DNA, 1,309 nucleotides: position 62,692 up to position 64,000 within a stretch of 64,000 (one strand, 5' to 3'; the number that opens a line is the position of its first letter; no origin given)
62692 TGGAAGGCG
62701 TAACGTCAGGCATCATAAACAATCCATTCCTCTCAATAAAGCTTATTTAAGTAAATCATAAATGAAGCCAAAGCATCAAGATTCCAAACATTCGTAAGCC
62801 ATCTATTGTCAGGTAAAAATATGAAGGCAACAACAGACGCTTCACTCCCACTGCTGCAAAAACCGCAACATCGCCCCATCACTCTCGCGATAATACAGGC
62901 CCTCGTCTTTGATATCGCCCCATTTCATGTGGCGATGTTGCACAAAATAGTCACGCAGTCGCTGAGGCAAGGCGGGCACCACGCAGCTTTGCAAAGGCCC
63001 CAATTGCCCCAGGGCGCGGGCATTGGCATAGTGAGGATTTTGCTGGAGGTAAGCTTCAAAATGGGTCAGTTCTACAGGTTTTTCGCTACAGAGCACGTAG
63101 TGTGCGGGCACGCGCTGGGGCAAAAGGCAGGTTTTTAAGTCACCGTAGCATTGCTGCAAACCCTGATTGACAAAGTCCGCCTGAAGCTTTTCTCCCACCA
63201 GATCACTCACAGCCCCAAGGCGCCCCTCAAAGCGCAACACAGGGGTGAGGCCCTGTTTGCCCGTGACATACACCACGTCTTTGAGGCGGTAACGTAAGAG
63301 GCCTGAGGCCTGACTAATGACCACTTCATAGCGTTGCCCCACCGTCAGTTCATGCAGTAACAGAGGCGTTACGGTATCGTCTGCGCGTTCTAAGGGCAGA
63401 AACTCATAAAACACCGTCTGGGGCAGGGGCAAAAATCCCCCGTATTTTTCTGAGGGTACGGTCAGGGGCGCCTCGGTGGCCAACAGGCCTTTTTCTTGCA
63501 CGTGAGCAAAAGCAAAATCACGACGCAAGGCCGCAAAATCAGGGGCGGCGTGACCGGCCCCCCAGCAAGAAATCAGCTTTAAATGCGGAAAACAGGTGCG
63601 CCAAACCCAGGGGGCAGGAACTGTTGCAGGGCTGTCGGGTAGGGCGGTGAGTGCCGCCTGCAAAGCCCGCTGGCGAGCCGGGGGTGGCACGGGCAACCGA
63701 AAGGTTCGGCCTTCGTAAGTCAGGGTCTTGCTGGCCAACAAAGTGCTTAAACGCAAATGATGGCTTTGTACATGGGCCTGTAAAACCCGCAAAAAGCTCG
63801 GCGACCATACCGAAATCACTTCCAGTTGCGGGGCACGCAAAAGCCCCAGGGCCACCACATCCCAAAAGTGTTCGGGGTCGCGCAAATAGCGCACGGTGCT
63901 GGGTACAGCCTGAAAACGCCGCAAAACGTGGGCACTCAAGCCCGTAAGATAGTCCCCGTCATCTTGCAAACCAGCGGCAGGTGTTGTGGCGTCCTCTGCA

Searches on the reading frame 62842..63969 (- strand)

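Call 14: search_protein_families(library=pfam, proteins=[window:62842-63969:-])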
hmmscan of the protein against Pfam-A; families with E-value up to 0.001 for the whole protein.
window:62842-63969:- (375 aa): 2 families
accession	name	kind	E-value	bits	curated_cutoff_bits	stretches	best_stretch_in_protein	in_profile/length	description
PF23571.1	GH3_M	-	3.3e-20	72.4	23.6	1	180-250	2-75/75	GH3 family central domain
PF23572.1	GH3_C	-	0.00047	21.2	23.6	0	286-354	32-110/119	GH3 family C-terminal domain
